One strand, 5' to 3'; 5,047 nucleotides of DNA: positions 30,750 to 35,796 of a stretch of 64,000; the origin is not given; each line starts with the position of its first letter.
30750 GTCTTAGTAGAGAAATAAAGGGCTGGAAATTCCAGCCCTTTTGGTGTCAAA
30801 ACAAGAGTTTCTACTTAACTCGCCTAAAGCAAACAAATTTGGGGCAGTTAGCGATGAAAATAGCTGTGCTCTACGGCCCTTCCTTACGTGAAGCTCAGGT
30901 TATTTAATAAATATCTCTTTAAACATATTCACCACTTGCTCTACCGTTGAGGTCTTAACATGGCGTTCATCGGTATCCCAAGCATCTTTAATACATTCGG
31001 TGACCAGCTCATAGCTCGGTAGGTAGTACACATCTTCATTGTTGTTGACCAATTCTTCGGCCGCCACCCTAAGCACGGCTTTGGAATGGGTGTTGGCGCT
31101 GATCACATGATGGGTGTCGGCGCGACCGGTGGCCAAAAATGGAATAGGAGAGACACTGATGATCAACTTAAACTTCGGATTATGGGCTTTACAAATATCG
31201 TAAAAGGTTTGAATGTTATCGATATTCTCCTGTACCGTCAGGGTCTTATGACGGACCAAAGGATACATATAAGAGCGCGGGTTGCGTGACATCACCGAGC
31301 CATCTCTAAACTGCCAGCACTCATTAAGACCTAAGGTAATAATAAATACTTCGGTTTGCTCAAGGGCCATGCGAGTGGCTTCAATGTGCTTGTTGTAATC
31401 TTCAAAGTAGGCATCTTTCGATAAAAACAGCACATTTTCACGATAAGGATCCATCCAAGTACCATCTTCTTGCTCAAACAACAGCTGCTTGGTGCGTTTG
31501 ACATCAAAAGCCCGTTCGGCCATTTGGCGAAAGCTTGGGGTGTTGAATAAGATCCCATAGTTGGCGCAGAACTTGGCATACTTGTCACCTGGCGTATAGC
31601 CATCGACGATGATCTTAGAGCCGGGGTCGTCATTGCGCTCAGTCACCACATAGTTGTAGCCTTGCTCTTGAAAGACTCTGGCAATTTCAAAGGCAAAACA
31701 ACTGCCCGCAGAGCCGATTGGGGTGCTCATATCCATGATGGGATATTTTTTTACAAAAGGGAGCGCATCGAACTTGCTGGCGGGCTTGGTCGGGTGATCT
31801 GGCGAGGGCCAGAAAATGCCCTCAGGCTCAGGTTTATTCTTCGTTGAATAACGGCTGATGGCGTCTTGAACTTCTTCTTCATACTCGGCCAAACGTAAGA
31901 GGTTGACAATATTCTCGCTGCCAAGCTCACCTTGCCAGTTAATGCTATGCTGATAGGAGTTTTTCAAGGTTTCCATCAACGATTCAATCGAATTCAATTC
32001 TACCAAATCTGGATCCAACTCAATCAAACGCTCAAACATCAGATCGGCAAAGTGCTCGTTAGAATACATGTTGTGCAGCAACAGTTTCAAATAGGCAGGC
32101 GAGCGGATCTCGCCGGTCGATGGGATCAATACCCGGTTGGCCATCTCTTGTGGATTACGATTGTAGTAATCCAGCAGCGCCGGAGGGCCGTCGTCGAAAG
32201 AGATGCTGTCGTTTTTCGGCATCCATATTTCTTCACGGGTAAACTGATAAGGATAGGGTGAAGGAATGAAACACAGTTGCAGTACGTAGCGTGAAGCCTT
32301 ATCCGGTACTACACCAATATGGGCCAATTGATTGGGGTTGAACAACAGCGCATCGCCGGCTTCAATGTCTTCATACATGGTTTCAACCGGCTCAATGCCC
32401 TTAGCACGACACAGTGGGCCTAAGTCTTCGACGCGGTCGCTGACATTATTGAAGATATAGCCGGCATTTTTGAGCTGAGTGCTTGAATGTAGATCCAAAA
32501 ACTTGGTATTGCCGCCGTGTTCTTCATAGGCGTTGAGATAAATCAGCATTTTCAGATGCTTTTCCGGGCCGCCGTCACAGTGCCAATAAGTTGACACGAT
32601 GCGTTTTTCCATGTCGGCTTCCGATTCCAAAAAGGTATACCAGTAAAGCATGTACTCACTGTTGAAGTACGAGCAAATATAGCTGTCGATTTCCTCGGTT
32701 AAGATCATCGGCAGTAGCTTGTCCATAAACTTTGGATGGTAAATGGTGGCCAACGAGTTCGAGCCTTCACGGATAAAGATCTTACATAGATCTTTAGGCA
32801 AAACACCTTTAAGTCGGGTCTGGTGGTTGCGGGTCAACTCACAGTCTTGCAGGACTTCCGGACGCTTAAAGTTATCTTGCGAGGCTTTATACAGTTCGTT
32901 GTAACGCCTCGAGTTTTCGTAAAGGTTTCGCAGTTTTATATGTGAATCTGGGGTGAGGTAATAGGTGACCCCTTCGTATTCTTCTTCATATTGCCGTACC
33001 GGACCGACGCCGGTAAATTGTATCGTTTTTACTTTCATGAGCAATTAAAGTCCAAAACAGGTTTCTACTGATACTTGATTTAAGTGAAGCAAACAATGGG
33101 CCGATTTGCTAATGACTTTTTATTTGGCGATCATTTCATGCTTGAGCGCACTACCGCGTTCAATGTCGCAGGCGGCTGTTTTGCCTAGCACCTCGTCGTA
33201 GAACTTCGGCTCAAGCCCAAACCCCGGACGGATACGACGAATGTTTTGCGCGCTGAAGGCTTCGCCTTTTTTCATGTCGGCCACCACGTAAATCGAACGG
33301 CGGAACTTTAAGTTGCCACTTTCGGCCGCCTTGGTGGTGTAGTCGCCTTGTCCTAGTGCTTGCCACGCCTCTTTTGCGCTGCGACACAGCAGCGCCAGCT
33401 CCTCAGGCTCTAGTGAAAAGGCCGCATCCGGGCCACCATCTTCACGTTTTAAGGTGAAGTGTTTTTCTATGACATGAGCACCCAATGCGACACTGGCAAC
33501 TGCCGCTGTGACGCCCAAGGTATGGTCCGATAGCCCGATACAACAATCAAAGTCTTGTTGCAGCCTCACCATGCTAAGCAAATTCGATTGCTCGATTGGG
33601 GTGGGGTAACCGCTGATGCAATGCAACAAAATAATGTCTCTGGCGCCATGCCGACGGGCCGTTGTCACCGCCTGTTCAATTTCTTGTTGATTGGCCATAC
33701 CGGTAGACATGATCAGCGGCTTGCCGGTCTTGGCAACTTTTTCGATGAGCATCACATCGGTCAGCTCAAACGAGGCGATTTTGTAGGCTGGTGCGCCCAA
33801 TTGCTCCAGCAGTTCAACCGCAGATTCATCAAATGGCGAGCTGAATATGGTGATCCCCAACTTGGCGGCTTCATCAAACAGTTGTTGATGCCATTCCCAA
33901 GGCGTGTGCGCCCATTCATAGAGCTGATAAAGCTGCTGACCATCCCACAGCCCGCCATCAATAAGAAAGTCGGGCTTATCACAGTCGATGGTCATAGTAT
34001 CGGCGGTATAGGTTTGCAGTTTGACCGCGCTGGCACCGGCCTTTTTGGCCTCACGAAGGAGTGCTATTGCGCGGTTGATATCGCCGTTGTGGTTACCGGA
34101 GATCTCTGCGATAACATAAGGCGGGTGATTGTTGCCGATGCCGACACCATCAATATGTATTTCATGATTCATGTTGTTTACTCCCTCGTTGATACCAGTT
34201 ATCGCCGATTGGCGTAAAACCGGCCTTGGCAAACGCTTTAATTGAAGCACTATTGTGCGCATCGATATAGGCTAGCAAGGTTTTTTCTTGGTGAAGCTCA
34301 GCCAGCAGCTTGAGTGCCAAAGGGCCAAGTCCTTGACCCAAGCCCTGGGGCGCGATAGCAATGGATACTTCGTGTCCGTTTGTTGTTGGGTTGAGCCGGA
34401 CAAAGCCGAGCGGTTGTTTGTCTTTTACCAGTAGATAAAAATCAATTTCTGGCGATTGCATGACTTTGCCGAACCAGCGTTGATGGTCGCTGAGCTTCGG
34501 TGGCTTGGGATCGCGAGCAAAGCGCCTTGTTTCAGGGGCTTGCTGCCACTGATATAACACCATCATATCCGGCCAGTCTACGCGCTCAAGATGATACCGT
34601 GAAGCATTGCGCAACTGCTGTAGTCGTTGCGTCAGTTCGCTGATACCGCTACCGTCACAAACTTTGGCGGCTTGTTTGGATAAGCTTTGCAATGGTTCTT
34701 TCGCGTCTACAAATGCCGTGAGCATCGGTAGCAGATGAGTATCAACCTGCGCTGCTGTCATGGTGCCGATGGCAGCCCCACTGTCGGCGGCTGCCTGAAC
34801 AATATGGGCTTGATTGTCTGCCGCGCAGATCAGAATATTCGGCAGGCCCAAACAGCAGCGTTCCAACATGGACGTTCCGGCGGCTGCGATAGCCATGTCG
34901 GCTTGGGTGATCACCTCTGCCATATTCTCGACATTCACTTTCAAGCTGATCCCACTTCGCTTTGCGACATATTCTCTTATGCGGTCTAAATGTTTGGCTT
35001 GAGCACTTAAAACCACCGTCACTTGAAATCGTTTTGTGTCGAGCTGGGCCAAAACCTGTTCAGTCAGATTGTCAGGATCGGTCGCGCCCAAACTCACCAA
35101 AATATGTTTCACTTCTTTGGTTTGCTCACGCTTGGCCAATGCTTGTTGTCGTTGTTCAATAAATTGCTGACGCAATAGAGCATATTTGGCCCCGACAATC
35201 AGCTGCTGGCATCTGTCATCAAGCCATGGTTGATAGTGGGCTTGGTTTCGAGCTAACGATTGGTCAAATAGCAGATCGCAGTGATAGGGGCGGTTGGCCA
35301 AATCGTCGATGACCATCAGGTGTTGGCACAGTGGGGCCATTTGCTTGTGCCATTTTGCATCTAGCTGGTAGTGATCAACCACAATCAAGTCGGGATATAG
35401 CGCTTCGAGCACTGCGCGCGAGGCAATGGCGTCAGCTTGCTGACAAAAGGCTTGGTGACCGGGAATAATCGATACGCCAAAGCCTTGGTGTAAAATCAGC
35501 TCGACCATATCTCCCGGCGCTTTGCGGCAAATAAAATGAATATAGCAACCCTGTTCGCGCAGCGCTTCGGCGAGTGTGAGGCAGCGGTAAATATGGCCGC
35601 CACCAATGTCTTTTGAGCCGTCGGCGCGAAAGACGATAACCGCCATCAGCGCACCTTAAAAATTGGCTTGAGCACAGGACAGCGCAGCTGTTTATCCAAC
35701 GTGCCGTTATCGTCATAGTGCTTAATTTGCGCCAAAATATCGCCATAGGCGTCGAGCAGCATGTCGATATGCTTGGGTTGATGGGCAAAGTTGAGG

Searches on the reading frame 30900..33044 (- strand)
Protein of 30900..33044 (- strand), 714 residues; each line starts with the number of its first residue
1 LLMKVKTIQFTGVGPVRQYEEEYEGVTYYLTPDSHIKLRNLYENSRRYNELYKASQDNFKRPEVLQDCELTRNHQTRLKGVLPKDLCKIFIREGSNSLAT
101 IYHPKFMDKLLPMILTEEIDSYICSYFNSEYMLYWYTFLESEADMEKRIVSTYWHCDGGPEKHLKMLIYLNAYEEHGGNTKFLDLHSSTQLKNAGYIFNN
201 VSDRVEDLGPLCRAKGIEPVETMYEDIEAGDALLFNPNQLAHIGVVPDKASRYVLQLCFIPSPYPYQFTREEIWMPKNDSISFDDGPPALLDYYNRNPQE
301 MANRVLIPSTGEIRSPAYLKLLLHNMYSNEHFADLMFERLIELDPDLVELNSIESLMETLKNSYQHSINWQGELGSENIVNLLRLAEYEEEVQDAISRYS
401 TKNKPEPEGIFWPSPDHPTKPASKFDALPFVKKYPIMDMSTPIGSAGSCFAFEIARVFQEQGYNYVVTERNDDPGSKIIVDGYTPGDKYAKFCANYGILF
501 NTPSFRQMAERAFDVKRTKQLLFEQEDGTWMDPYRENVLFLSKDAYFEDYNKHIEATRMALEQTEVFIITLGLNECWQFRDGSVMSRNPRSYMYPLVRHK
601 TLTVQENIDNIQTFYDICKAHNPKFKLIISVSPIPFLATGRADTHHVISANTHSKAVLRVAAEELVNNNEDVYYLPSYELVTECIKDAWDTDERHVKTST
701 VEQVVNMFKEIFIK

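Call 87: search_protein_families(library=pfam, proteins=[window:30900-33044:-], max_evalue=0.00001)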
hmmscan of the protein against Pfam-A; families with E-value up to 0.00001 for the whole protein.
window:30900-33044:- (714 aa): 1 family
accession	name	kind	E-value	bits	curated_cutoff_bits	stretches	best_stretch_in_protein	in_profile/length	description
PF08885.17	GSCFA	-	4.4e-47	161.2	25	1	443-708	2-237/237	GSCFA family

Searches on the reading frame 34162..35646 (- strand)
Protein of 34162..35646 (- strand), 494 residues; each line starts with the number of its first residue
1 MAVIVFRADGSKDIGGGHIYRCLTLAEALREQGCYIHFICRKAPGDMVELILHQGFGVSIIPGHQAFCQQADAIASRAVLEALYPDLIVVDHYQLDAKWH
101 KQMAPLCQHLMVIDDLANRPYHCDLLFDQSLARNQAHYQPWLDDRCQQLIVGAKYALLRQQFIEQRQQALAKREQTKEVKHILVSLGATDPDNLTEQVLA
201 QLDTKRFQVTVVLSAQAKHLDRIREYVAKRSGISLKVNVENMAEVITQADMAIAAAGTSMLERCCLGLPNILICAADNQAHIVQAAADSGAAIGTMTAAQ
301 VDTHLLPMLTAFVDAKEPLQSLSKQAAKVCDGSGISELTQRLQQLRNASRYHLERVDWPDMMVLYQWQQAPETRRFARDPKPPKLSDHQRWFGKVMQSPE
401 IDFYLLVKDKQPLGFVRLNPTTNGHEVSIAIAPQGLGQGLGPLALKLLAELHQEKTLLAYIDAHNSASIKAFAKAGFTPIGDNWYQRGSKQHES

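Call 87: search_protein_families(library=pfam, proteins=[window:34162-35646:-], max_evalue=0.00001)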
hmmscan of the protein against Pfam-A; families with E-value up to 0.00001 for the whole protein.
window:34162-35646:- (494 aa): 3 families
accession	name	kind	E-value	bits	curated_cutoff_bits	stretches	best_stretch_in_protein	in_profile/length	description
PF13302.13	Acetyltransf_3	-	6.7e-14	53.2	25.4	1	353-478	4-138/138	Acetyltransferase (GNAT) domain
PF00583.31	Acetyltransf_1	-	3.5e-09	37.4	20.7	1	365-477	5-116/116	Acetyltransferase (GNAT) family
PF04101.22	Glyco_tran_28_C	-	9.6e-06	26.2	22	0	183-320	3-148/166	Glycosyltransferase family 28 C-terminal domain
